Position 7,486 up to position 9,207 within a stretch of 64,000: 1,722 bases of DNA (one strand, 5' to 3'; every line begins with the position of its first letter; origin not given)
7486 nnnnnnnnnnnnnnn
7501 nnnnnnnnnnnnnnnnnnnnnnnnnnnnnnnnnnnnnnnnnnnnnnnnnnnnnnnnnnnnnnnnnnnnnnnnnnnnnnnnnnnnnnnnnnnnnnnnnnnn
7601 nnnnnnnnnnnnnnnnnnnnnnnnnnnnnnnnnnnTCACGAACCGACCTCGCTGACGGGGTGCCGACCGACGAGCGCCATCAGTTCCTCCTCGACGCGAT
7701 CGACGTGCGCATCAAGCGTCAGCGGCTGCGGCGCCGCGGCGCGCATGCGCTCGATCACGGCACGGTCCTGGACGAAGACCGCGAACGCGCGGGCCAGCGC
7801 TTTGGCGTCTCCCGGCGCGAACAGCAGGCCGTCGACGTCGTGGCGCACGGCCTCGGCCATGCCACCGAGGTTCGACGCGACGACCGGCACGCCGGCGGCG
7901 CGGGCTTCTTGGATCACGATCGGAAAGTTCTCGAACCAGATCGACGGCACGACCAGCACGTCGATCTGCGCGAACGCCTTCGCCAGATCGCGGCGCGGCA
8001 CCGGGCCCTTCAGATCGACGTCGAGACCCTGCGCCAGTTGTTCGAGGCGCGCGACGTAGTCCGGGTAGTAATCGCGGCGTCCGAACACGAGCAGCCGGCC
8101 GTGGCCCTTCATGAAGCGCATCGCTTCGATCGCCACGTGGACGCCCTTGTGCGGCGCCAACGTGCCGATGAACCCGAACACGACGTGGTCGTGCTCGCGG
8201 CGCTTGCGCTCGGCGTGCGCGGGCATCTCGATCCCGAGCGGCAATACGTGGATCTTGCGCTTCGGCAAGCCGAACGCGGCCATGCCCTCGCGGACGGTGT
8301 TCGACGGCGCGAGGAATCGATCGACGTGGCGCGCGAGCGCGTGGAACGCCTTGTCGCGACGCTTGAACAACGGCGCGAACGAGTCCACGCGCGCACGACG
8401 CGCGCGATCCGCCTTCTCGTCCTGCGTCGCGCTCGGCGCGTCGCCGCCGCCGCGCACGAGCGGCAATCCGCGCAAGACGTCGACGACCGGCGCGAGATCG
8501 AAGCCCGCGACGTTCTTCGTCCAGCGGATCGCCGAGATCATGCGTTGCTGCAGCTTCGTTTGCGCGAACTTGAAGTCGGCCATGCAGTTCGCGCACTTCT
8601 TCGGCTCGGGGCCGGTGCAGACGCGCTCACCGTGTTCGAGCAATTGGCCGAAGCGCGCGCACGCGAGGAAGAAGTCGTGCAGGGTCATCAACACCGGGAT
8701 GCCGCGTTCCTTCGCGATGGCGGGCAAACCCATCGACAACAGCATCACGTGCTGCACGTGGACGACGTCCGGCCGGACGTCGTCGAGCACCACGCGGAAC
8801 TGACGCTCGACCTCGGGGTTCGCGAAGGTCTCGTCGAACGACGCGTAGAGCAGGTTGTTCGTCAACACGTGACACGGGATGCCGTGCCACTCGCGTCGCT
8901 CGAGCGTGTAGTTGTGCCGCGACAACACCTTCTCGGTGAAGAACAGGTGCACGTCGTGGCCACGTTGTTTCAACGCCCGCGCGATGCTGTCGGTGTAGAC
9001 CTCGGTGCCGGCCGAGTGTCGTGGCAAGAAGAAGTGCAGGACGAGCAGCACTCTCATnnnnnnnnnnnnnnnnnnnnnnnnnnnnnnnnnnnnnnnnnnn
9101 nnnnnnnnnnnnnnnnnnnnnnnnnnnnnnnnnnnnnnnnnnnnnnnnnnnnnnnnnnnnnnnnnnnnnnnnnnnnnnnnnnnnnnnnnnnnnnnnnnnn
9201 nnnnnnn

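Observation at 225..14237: Tandem family of GT4 paralogs sharing a conserved Cys4 (C-x13-14-C-x8-10-C-x2-C) insert after an (M)TLHDF motif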

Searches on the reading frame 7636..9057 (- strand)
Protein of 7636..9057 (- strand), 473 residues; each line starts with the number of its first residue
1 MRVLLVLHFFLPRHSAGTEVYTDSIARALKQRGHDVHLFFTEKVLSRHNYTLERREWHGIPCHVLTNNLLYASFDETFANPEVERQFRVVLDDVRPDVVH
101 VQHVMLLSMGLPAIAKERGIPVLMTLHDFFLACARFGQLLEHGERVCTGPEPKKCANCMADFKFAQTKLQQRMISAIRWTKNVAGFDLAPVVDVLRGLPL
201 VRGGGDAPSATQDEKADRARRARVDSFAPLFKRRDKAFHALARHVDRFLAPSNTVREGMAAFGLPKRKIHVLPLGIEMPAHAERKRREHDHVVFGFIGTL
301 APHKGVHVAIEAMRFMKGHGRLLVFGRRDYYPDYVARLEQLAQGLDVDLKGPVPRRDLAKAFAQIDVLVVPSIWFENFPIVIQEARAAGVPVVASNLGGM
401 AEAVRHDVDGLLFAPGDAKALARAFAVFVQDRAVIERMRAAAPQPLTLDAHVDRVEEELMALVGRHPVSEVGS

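Call 4: search_protein_families(library=pfam, proteins=[window:7636-9057:-], max_evalue=0.01)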
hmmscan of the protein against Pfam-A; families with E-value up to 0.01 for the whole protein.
window:7636-9057:- (473 aa): 7 families
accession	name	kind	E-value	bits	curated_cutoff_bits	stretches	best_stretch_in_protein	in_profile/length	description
PF00534.26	Glycos_transf_1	-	1.1e-30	106.9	26.4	1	284-442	8-169/172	Glycosyl transferases group 1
PF13692.12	Glyco_trans_1_4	-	1.4e-28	100.4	27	1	293-430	3-141/142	Glycosyl transferases group 1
PF13579.12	Glyco_trans_4_4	-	5.1e-23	82.6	29.7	2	17-131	2-106/158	Glycosyl transferase 4-like domain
PF13439.12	Glyco_transf_4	-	6.3e-23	82.1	28.5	2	17-131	3-108/170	Glycosyltransferase Family 4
PF20706.3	GT4-conflict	-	2.4e-09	37.1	26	1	265-411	170-327/385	Family 4 Glycosyltransferase in conflict systems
PF13477.12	Glyco_trans_4_2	-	5.2e-05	23.9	23.4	1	17-130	8-112/139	Glycosyl transferase 4-like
PF13524.12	Glyco_trans_1_2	-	0.00064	20.1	25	1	318-451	13-133/144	Glycosyl transferase-like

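Call 6: find_homologous_proteins(query=window:7636-9057:-, max_evalue=0.00001)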
Query window:7636-9057:- (473 aa): 1797 proteins with E <= 0.00001 among 8000 candidates; the best 120 are listed.
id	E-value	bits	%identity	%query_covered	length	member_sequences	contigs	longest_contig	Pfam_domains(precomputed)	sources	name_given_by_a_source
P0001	0.0e+0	1070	100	100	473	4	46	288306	PF00534.27,PF13579.13,PF13439.13,PF20706.4,PF13692.13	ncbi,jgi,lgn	jgi:glycosyltransferase involved in cell wall biosynthesis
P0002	1.0e-286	969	91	100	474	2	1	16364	PF00534.27,PF13579.13,PF13439.13,PF20706.4,PF13692.13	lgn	-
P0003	1.1e-185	636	64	98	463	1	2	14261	PF00534.27,PF13579.13,PF13439.13,PF20706.4,PF13692.13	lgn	-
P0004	8.7e-179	614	61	97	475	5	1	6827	PF00534.27,PF13579.13,PF13439.13,PF20706.4,PF13692.13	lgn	-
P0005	2.0e-178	612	60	99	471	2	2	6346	PF00534.27,PF13579.13,PF13439.13,PF20706.4,PF13692.13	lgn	-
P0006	2.6e-176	605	59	98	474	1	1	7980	PF00534.27,PF13579.13,PF13439.13,PF20706.4,PF13692.13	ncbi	-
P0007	8.4e-175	600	59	99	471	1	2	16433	PF00534.27,PF13579.13,PF13439.13,PF20706.4,PF13692.13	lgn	-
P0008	2.0e-174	599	60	96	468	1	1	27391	PF00534.27,PF13477.13,PF13579.13,PF13524.13,PF13439.13,PF20706.4,PF13692.13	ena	-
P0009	6.0e-172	591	59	99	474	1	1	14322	PF00534.27,PF13579.13,PF13439.13,PF20706.4,PF13692.13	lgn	-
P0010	8.0e-172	591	58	100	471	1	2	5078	PF00534.27,PF13579.13,PF13439.13,PF20706.4,PF13692.13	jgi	jgi:glycosyltransferase involved in cell wall biosynthesis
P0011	9.1e-171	587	58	98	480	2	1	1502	PF00534.27,PF13579.13,PF13524.13,PF13439.13,PF20706.4,PF13692.13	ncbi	-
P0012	4.2e-167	575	58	98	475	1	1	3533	PF00534.27,PF13579.13,PF13439.13,PF20706.4,PF13692.13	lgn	-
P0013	1.3e-166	574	58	99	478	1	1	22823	PF00534.27,PF13579.13,PF13439.13,PF20706.4,PF13692.13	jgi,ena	-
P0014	2.9e-166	572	57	98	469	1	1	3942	PF00534.27,PF13579.13,PF13439.13,PF20706.4,PF13692.13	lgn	-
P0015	1.1e-165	570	58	98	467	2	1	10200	PF00534.27,PF13579.13,PF13439.13,PF13692.13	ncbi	-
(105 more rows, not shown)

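Call 21: predict_structure(alignment_id=A3)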
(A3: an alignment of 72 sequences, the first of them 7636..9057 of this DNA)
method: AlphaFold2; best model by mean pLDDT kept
length: 473 residues; sequences in the alignment: 72
mean_pLDDT: 92.6   pTM: 0.91
mean pLDDT of the five models: 92.6, 91.6, 90.4, 90.2, 89.8
residues with pLDDT >= 90: 385; 70-90: 65; 50-70: 21; < 50: 2
segments of 3 or more residues with pLDDT < 50: none
pLDDT, mean of each block of 10 residues (from residue 1): 95 77 96 98 94 97 97 96 98 98 96 98 95 91 86 93 90 92 89 80 65 88 94 97 98 96 97 89 72 96 96 97 95 95 98 92 96 91 95 96 97 97 98 96 96 98 80 46
secondary structure, 60 per line:
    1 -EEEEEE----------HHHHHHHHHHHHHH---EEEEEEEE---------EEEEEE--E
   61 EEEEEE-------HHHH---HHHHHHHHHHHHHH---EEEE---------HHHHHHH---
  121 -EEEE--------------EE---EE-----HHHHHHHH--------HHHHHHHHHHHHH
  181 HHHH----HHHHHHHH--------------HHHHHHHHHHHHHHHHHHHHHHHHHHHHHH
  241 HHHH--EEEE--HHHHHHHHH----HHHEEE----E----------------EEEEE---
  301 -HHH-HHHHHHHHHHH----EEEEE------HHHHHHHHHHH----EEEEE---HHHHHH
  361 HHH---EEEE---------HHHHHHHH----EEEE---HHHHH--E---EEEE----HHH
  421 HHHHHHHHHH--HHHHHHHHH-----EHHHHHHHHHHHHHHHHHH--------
elements in order: E2-7 H18-31 E35-42 E52-57 E60-66 H74-77 H81-94 E98-101 H111-117 E122-125 H152-159 H168-184 H189-196 H211-244 E247-250 H253-261 E269-271 E293-297 H306-316 E321-325 H332-342 E347-351 H355-363 E367-370 H380-387 E392-395 H399-403 E410-413 H418-430 H433-441 H448-465
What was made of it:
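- In the full-length model of D the mostly irregular segment 131-160 has block pLDDT of 86-93 (call 21).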

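Call 24: fold_search(model_id=the predicted structure, library=pdb)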
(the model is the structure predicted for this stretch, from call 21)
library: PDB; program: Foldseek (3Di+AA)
matches with E <= 10: 1669; with E <= 0.001: 527
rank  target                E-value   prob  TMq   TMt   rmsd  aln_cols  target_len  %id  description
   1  3c4q_B                4.4e-18  1.00  0.62  0.73   6.5       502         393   18  Structure of the retaining glycosyltransferase MshA : The first step in mycothiol biosynthesis. Organism : Corynebacte (released 2008-04-01)
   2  3c48_B                8.3e-18  1.00  0.37  0.43  12.6       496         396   18  Structure of the retaining glycosyltransferase MshA: The first step in mycothiol biosynthesis. Organism: Corynebacteri (released 2008-03-25)
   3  3c48_A                1.2e-17  1.00  0.36  0.42  12.9       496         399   18  Structure of the retaining glycosyltransferase MshA: The first step in mycothiol biosynthesis. Organism: Corynebacteri (released 2008-03-25)
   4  3fro_A                2.5e-17  1.00  0.56  0.60   7.7       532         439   17  Crystal structure of Pyrococcus abyssi glycogen synthase with open and closed conformations (released 2010-01-12)
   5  6kih_A                3.2e-17  1.00  0.64  0.75   6.7       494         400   16  Sucrose-phosphate synthase (tll1590) from Thermosynechococcus elongatus (released 2020-05-27)
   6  3l01_A                4.0e-17  1.00  0.57  0.62   8.0       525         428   17  Crystal structure of monomeric glycogen synthase from Pyrococcus abyssi (released 2010-12-29)
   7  3c4q_A                7.5e-17  1.00  0.62  0.73   6.3       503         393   17  Structure of the retaining glycosyltransferase MshA : The first step in mycothiol biosynthesis. Organism : Corynebacte (released 2008-04-01)
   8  2jjm_A                8.8e-17  1.00  0.59  0.76   7.7       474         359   15  Crystal Structure of a family GT4 glycosyltransferase from Bacillus anthracis ORF BA1558. (released 2008-08-05)
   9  6kih_B                9.7e-17  1.00  0.62  0.72   8.2       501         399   16  Sucrose-phosphate synthase (tll1590) from Thermosynechococcus elongatus (released 2020-05-27)
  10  6n1x                  1.3e-16  1.00  0.60  0.74   7.7       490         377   13  BshA from Staphylococcus aureus complexed with UDP and N-acetylglucosamine (released 2019-08-21)
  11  2bis_A                1.3e-16  1.00  0.55  0.58   9.6       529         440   17  Structure of glycogen synthase from Pyrococcus abyssi (released 2005-11-28)
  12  6tvp_B                1.3e-16  1.00  0.56  0.67   7.4       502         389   14  Structure of Mycobacterium smegmatis alpha-maltose-1-phosphate synthase GlgM (released 2020-04-22)
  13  6d9t                  1.4e-16  1.00  0.59  0.73   8.1       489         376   12  BshA from Staphylococcus aureus complexed with UDP (released 2019-05-08)
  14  4xsu_A                2.0e-16  1.00  0.60  0.76   4.9       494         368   17  Crystal structure of Anabaena Alr3699/HepE in complex with UDP and glucose (released 2016-01-13)
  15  4xsu_B                2.4e-16  1.00  0.60  0.76   6.9       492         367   17  Crystal structure of Anabaena Alr3699/HepE in complex with UDP and glucose (released 2016-01-13)
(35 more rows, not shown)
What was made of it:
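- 7636..9057 (-): GT4 paralog D (473 aa), the protein modelled. calls 4, 6, 21: AlphaFold pLDDT 92.6; Foldseek matches to MshA, BshA and HepE at probability 1.0 (call 24)
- On CAZy GT4 (retaining GT-B glycosyltransferase): Calls 21, 24: model of D with pLDDT 92.6; Foldseek best hits are MshA, SPS, BshA and HepE at probability 1.0.
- Closest known: Structurally solved GT4/GT5 enzymes: MshA. Same: GT-B two-Rossmann fold (Foldseek probability 1.0, E down to 4e-18, call 24).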

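Call 28: search_protein_families(library=ncbifam, proteins=[window:7636-9057:-], max_evalue=0.001)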
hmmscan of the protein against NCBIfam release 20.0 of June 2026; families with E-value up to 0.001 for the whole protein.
window:7636-9057:- (473 aa): 28 families (the best 25 are shown)
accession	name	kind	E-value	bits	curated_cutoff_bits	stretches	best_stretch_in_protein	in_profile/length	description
TIGR04063.1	stp3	hypoth_equivalog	8.4e-24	84.2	442.05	2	242-442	155-371/397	TIGR04063 family PEP-CTERM/XrtA system glycosyltransferase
NF053787.1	GlcN_PG_synth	equivalog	1.5e-18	66.8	480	1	238-454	137-351/361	N-acetylglucosaminyl phosphatidylglycerol synthase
NF041876.1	EPS_EpsE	equivalog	6.4e-18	65.2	400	1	267-445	186-375/389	exopolysaccharide biosynthesis GT4 family glycosyltransferase EpsE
TIGR03449.1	mycothiol_MshA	equivalog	7.7e-18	64.6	462.5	1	288-444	217-382/406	D-inositol-3-phosphate glycosyltransferase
TIGR03088.1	stp2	hypoth_equivalog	1.2e-17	64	409.05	1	285-442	188-349/374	TIGR03088 family PEP-CTERM/XrtA system glycosyltransferase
TIGR04005.1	wcaL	equivalog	8.1e-16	57.9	537.6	1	237-461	167-401/406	colanic acid biosynthesis glycosyltransferase WcaL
NF038229.1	Glyco4_Geo_Pelo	equivalog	8.3e-16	57.9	400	1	225-447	90-317/338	GPMC system family 4 glycosyltransferase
NF041010.1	glycosy_Agl16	equivalog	9.3e-16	57.6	575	1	240-428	129-315/352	glycosylation protein Agl16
TIGR02149.1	glgA_Coryne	subfamily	4.1e-15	55.8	302.4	1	243-441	143-365/391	glycogen synthase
TIGR03999.1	thiol_BshA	equivalog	4.3e-14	52.2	273.7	1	357-444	265-351/375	N-acetyl-alpha-D-glucosaminyl L-malate synthase BshA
NF047684.1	TeichurnBiosyTuaC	equivalog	2.4e-13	49.8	550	1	234-441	154-364/391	teichuronic acid biosynthesis protein TuaC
NF038011.1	PelF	equivalog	3.9e-13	49.3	100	1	253-404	266-422/489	GT4 family glycosyltransferase PelF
TIGR04047.1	MSMEG_0565_glyc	hypoth_equivalog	1.1e-12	47.7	259.85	1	331-441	238-350/373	MSMEG_0565 family glycosyltransferase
NF007396.0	PRK09922.1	equivalog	3.6e-10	39.2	385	1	243-435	134-330/361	lipopolysaccharide 1,6-galactosyltransferase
NF046085.1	XrtY_assoc_Gly1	equivalog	3.7e-09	35.9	400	1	267-456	182-374/387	XrtY-associated glycosyltransferase XYAG1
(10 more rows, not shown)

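Call 33: find_related_loci(query=A3, collection=genome_contigs, flank=10000)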
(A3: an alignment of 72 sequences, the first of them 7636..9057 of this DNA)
Query A3 (473 aa) in genome_contigs; peptide patterns used: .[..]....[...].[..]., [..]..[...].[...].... (x = any residue, [..] = any of these).
599 stretches matched a pattern (row limit reached: there are more); 594 encode a relative of the query (tblastn E <= 1e-3); the best 80 are kept; 80 distinct loci.
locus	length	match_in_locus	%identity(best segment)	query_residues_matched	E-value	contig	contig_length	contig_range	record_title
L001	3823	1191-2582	58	1-463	0e+0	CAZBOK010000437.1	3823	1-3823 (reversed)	MAG TPA_asm: uncultured Phycisphaeraceae bacterium isolate binchicken_co396_4 genome assembly, contig: NODE_42944_length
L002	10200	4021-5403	57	1-463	1e-166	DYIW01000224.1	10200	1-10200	MAG TPA_asm: Phycisphaera mikurensis isolate FI88_71_9 Afr_mines_FI88_2156_length_10200_cov_3_187580, whole genome shotg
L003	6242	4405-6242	56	1-467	7e-164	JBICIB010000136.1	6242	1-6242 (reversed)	MAG: Planctomycetota bacterium JB042 k127_12597, whole genome shotgun sequence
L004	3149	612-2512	43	1-465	3e-123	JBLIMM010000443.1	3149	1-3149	MAG: Pseudohongiellaceae bacterium isolate 3300053785_87 Ga0535658_0108522, whole genome shotgun sequence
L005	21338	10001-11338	44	1-448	4e-118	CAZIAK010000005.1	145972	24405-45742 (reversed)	MAG TPA_asm: uncultured Phycisphaerales bacterium isolate binchicken_co46_894 genome assembly, contig: NODE_132_length_1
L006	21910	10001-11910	42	1-465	2e-115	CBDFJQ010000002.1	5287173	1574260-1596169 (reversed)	MAG: Planctomycetota bacterium isolate 32b94f43-3cea-4181-b983-06f062260e69 genome assembly, contig: contig_2, whole gen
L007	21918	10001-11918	44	1-464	2e-114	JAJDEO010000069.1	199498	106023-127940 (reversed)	MAG: Planctomycetota bacterium isolate OFTM221 OFTM221_68, whole genome shotgun sequence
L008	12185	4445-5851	42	1-467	4e-114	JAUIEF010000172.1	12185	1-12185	MAG: bacterium isolate 8_bin.22 NODE_4870_length_12185_cov_1.293415, whole genome shotgun sequence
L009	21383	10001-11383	43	1-463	5e-114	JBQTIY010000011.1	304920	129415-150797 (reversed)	MAG: Planctomycetota bacterium isolate SAW251 c_000000430260, whole genome shotgun sequence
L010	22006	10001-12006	42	1-468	2e-111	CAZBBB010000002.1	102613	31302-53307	MAG TPA_asm: uncultured Phycisphaerales bacterium isolate SRP287453_co1_82 genome assembly, contig: NODE_227_length_1026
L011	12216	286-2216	42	1-438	2e-101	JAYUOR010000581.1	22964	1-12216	MAG: Planctomycetota bacterium isolate GL103_UP_concoct_68 GL103_UP_concoct_68_580, whole genome shotgun sequence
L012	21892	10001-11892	42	1-456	4e-100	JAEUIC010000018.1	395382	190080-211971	MAG: Planctomycetota bacterium isolate new MAG-33 k141_1267186, whole genome shotgun sequence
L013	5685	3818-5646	41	1-438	7e-98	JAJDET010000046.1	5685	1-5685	MAG: Planctomycetota bacterium isolate OFTM220 OFTM220_45, whole genome shotgun sequence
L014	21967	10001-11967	39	1-464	3e-97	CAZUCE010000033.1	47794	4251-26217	MAG TPA_asm: uncultured Planctomycetaceae bacterium isolate SRP114822_co2_97 genome assembly, contig: NODE_621_length_47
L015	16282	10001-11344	38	1-446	7e-96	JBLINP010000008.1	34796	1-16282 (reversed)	MAG: Planctomycetota bacterium isolate 3300053785_213 Ga0535658_0001993, whole genome shotgun sequence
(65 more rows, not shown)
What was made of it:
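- The motif is common in anaerobe-rich lineages such as Thermodesulfobacteriota, Kuenenia and Omnitrophota (call 33).
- Tried and rejected: I used A3 instead (call 33).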

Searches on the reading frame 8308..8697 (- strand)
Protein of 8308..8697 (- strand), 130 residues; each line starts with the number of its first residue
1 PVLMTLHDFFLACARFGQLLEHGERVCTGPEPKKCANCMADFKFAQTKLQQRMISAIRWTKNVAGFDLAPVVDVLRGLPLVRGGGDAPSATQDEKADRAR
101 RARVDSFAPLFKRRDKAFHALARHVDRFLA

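Call 56: predict_structure(alignment_id=A5)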
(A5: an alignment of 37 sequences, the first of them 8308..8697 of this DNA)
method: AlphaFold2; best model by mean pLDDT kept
length: 130 residues; sequences in the alignment: 37
mean_pLDDT: 88.8   pTM: 0.68
mean pLDDT of the five models: 88.8, 86.3, 86.1, 85.1, 84.5
residues with pLDDT >= 90: 76; 70-90: 47; 50-70: 7; < 50: 0
segments of 3 or more residues with pLDDT < 50: none
pLDDT, mean of each block of 10 residues (from residue 1): 89 86 84 93 88 93 93 86 67 92 96 94 93
secondary structure, 60 per line:
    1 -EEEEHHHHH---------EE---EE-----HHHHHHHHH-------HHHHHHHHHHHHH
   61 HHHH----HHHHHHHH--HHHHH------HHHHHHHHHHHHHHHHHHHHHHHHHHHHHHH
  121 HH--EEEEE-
elements in order: E2-5 H6-10 H32-40 H48-64 H69-76 H79-83 H90-122 E125-129
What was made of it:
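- The isolated insert has pLDDT 88.8 with the same hairpin-plus-helix pattern (call 56).
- Tried and rejected: I modelled the insert alone (pLDDT 88.8, call 56) and searched it with Foldseek against the PDB to see whether it resembles a known zinc module.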

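Call 59: fold_search(model_id=the predicted structure, library=pdb)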
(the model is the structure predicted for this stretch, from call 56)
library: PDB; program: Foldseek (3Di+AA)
matches with E <= 10: 4; with E <= 0.001: 0
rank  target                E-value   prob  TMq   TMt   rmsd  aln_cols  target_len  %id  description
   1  7tad_C                5.1e+00  0.06  0.23  0.16  16.9       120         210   12  CryoEM structure of the (NPR1)2-(TGA3)2 complex (released 2022-03-16)
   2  7tac_C                7.7e+00  0.04  0.22  0.16  16.8       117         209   13  Cryo-EM structure of the (TGA3)2-(NPR1)2-(TGA3)2 complex (released 2022-03-16)
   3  2odv                  9.2e+00  0.06  0.26  0.17  14.7       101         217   10  Crystal structure of a fragment of the plakin domain of plectin, Cys to Ala mutant. (released 2007-03-13)
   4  7v5p_A                9.2e+00  0.06  0.20  0.18  16.2        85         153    9  The dimeric structure of G80A/H81A myoglobin (released 2022-06-29)
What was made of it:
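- The site fits no classical zinc-finger class, and no PDB structure matches the insert (call 59).
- Tried and rejected: Nothing came back (best E = 5, call 59).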
